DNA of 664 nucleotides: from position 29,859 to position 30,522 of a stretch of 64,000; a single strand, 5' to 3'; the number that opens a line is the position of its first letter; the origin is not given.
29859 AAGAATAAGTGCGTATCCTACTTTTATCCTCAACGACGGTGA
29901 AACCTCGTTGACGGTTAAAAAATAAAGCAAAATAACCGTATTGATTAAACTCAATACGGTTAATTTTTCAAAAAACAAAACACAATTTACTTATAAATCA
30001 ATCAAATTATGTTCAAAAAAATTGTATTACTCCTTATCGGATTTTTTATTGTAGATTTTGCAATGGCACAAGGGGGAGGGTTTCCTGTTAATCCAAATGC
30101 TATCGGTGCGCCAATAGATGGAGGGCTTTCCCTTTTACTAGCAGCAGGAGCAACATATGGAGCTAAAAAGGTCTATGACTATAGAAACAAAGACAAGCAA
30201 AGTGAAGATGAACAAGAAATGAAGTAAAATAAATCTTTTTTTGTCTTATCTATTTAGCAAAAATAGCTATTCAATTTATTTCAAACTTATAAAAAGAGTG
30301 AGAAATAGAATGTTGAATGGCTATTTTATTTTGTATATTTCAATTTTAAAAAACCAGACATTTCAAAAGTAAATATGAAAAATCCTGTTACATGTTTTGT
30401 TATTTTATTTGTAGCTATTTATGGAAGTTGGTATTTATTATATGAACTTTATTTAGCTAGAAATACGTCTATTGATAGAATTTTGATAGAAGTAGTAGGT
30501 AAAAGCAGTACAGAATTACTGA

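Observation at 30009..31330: XrtF exosortase locus with a miniature protein that is little more than a signal peptide plus an exosortase-type sorting signal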

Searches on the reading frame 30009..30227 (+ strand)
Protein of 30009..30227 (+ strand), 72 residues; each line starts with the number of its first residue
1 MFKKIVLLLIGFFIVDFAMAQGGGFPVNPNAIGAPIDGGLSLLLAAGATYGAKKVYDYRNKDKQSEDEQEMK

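Call 3: search_protein_families(library=ncbifam, proteins=[window:30009-30227:+], max_evalue=1)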
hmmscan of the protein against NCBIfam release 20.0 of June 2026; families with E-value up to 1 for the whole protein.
window:30009-30227:+ (72 aa): 1 family
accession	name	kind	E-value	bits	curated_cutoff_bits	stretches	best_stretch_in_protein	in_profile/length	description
NF046080.1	PID_CTERM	domain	2e-11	43.5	26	1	35-57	2-24/25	PID-CTERM protein-sorting domain-containing protein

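Call 4: search_protein_families(library=pfam, proteins=[window:30009-30227:+], max_evalue=1)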
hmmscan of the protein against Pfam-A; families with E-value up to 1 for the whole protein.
window:30009-30227:+ (72 aa): 0 families

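Call 9: find_homologous_proteins(query=window:30009-30224:+, max_evalue=0.01)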
Query window:30009-30224:+ (72 aa): 56 proteins with E <= 0.01 among 62 candidates.
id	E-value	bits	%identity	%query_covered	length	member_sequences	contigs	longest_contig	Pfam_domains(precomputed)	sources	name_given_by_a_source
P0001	7.5e-40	151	100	100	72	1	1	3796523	PF28310.1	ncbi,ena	-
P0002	7.7e-32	126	85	94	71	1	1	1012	PF28310.1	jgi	jgi:hypothetical protein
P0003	3.5e-30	121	80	96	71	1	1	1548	PF28310.1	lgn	-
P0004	4.1e-30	120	82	100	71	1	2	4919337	PF28310.1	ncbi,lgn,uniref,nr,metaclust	ncbi:hypothetical protein Fleli_0995 [Bernardetia litoralis DSM 6794]|uniref:Uncharacterized protein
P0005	4.5e-30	120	79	99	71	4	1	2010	PF28310.1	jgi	-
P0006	6.5e-30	120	82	100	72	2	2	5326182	PF28310.1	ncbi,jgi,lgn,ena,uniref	ncbi:hypothetical protein V9L05_02785 [Bernardetia sp. Wsw4-3y2]|uniref:PID-CTERM protein-sorting do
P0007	9.9e-29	116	79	96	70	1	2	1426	PF28310.1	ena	-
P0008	1.0e-28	116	79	93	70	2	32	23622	PF28310.1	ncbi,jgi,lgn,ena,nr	ncbi:MAG: hypothetical protein GW823_12415 [Bacteroidetes bacterium]|nr:hypothetical protein [Bacter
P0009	8.4e-28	113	75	100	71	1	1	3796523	PF28310.1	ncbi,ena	-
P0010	2.2e-27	112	75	96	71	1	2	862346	PF28310.1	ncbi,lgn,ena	-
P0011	1.6e-26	109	73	100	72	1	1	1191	PF28310.1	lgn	-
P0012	2.4e-26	108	75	96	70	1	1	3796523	PF28310.1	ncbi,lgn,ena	-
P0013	2.8e-26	108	78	100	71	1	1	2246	PF28310.1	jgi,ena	-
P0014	8.9e-26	107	75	100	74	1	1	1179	PF28310.1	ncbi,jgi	jgi:hypothetical protein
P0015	2.8e-25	105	76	100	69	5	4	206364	PF28310.1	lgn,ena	-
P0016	4.2e-25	104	77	86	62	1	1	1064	PF28310.1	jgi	jgi:hypothetical protein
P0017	2.1e-24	102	69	97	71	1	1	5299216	PF28310.1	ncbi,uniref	ncbi:hypothetical protein WAF17_06900 [Bernardetia sp. ABR2-2B]|uniref:PID-CTERM protein-sorting dom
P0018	9.7e-24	100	78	82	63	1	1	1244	PF28310.1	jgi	jgi:hypothetical protein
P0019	1.2e-23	100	67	93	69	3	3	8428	PF28310.1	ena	-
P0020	1.2e-23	100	78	82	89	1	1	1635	PF28310.1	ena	-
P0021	3.8e-21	92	67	100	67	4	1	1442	PF28310.1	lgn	-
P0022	3.7e-19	86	67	83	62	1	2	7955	PF28310.1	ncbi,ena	-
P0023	1.3e-18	84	68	100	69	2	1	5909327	PF28310.1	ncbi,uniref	ncbi:PID-CTERM protein-sorting domain-containing protein [Bernardetia sp. OM2101]|uniref:PID-CTERM p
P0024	2.3e-18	83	64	100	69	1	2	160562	PF28310.1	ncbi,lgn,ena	-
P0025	9.3e-18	81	61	100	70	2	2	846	PF28310.1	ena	-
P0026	3.6e-17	79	64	100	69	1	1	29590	PF28310.1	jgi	jgi:hypothetical protein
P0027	6.0e-17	79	59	96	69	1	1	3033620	PF28310.1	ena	-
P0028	1.2e-16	78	64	96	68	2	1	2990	PF28310.1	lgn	-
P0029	6.8e-16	75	61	96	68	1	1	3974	PF28310.1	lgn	-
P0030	1.6e-15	74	61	96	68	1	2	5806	PF28310.1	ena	-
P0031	1.7e-15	74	61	100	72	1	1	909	PF28310.1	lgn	-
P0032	1.7e-15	74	63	100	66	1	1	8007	PF28310.1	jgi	jgi:hypothetical protein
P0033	5.1e-15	73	59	100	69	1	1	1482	PF28310.1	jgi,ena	-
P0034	5.9e-15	72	58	100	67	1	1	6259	PF28310.1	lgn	-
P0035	6.4e-15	72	60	94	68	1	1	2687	PF28310.1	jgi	jgi:hypothetical protein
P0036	8.1e-14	69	75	67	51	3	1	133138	PF28310.1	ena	-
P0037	2.3e-13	67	61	92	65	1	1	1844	PF28310.1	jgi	jgi:hypothetical protein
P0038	1.8e-12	65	60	100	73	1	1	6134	PF28310.1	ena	-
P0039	3.8e-8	51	70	51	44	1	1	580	PF28310.1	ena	-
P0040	2.0e-7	49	52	86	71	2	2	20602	PF28310.1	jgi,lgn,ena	-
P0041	3.6e-7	48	54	81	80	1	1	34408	PF28310.1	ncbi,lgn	ncbi:MAG: hypothetical protein V4714_21780 [Bacteroidota bacterium]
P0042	2.0e-6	45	46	88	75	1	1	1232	PF28310.1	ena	-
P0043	3.1e-6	45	44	93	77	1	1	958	PF28310.1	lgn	-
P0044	6.3e-6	44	53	81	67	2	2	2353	PF28310.1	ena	-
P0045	9.1e-6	43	56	68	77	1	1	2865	PF28310.1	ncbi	ncbi:MAG: PID-CTERM protein-sorting domain-containing protein [Flavipsychrobacter sp.]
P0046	2.8e-5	42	71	49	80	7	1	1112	PF28310.1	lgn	-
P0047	3.5e-5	42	50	86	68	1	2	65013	PF28310.1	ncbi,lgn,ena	-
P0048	5.3e-5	41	71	49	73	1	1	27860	PF28310.1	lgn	-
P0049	2.8e-4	39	61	53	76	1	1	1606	PF28310.1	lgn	-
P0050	4.5e-4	38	52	81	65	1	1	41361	PF28310.1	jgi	jgi:hypothetical protein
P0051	5.1e-4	38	84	26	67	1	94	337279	PF28310.1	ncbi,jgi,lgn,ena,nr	ncbi:MAG TPA: hypothetical protein PLW32_14795 [Chitinophagaceae bacterium]|jgi:hypothetical protein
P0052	7.2e-4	37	84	26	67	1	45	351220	PF28310.1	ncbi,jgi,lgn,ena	ncbi:MAG: hypothetical protein V9E96_17670 [Chitinophagaceae bacterium]|jgi:hypothetical protein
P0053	5.1e-3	35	89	25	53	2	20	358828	PF28310.1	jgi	jgi:hypothetical protein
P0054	5.8e-3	34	43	78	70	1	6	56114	PF28310.1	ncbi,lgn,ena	-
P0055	6.5e-3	34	86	31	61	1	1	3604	PF28310.1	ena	-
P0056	6.7e-3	34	79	39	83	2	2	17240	PF28310.1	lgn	-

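Call 20: search_protein_representatives(alignment_id=A1)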
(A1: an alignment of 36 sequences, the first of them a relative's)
Query: 36 sequences, 71 profile positions. Proteins with E-value up to 0.001 (for the whole library): 3675; up to 1e-10: 763; up to 1e-30: 0. The best 150 are listed.
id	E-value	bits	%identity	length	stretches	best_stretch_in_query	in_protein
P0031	2.7e-23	97.6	-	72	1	4-70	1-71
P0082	1.9e-20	88.4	-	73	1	1-69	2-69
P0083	1.6e-19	85.5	-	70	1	5-64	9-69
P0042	2.3e-19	85.0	-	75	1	3-67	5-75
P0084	5.3e-19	83.8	-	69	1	4-67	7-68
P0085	6.4e-19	83.6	-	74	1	5-67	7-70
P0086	7.5e-19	83.3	-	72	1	1-68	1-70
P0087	7.9e-19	83.3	-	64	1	4-65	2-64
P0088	8.6e-19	83.2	-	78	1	6-69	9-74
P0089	1.7e-18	82.2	-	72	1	2-64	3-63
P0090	2.4e-18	81.7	-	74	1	2-66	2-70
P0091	2.4e-18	81.7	-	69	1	3-67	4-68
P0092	4.4e-18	80.9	-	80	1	1-68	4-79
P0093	5.3e-18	80.6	-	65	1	1-63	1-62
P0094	6.7e-18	80.3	-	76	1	5-68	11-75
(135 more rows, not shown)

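Call 22: find_encoding_contigs(protein=P0009, flank=5000, max_places=3)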
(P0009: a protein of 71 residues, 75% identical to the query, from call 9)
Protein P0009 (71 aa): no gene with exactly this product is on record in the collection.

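Call 23: find_encoding_contigs(protein=P0012, flank=5000, max_places=3)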
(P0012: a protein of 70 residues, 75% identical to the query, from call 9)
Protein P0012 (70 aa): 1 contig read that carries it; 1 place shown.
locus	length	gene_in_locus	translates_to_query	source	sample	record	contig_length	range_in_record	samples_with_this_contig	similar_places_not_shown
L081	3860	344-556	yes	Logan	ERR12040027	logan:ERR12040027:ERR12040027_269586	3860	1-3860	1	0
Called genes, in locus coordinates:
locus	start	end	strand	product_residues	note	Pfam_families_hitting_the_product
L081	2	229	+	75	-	?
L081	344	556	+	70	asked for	PF28310:PID_CTERM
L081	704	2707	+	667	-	PF05572:Peptidase_M43, PF20009:GEVED, PF18962:Por_Secre_tail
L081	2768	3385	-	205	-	-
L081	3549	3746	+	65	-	-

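Call 34: find_encoding_contigs(protein=P0001, flank=3000, max_places=3)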
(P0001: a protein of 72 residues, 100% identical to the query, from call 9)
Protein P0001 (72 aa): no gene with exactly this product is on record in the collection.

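Call 47: list_cluster_members(proteins=[window:30009-30224:+, window:30375-30890:+, window:31067-31294:+, window:30919-31077:+])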
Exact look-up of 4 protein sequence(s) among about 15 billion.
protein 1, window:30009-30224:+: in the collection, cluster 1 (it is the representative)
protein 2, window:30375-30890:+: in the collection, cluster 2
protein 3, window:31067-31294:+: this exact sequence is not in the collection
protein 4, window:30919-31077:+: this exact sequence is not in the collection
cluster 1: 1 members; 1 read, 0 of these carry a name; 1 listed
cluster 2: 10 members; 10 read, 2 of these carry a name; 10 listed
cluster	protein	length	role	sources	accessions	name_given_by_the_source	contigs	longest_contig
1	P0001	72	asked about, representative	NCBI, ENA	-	-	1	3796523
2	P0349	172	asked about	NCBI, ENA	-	-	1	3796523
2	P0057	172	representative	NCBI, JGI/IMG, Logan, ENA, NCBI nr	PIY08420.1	MAG: exosortase family protein XrtF [Flexibacter sp. CG_4_10_14_3_um_filter_32_15]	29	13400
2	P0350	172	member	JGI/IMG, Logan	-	exosortase family protein XrtF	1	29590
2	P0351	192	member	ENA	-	-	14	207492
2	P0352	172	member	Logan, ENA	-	-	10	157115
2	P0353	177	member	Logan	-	-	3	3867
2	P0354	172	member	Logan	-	-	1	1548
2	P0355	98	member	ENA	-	-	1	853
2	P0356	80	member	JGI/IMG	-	-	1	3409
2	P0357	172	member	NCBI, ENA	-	-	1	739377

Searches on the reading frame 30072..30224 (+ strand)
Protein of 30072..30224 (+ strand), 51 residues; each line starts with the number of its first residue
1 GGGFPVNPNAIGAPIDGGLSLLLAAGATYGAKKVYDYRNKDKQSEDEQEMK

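Call 31: find_homologous_proteins(query=A4, max_evalue=10)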
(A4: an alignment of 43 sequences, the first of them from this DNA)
Query A4 (43 sequences) (51 aa, profile of the alignment): 4613 proteins with E <= 10 among 7124 candidates; the best 120 are listed.
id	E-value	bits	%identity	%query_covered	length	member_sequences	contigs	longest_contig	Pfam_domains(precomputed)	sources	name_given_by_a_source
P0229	1.0e-18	84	64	55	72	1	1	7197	PF28310.1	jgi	jgi:hypothetical protein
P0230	1.8e-18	83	69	57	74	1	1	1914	PF28310.1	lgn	-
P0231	2.1e-18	83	68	61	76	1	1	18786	PF28310.1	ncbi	ncbi:MAG: PID-CTERM protein-sorting domain-containing protein [Bacteroidota bacterium]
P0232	2.2e-18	83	65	61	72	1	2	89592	PF28310.1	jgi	jgi:hypothetical protein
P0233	6.4e-18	82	69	57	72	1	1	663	PF28310.1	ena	-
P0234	6.7e-18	82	69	57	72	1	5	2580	PF28310.1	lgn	-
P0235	8.4e-18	81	78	35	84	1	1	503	PF28310.1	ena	-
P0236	9.5e-18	81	61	61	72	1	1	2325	PF28310.1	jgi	jgi:hypothetical protein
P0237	1.2e-17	81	61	65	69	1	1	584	PF28310.1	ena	-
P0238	1.2e-17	81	66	57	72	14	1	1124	PF28310.1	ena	-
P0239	1.5e-17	80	66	57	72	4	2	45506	PF28310.1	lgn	-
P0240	1.5e-17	80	55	65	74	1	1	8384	PF28310.1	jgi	jgi:hypothetical protein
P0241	1.6e-17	80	77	43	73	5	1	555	PF28310.1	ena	-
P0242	1.6e-17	80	71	55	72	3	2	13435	PF28310.1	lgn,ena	-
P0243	1.6e-17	80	56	67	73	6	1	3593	PF28310.1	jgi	jgi:hypothetical protein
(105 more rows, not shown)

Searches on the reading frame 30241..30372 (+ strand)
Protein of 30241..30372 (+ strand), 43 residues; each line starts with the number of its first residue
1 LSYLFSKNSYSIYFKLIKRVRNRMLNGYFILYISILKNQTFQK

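Call 3: search_protein_families(library=ncbifam, proteins=[window:30241-30372:+], max_evalue=1)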
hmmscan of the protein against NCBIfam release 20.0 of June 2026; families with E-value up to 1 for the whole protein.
window:30241-30372:+ (43 aa): 0 families

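Call 4: search_protein_families(library=pfam, proteins=[window:30241-30372:+], max_evalue=1)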
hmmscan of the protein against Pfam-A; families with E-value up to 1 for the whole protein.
window:30241-30372:+ (43 aa): 0 families
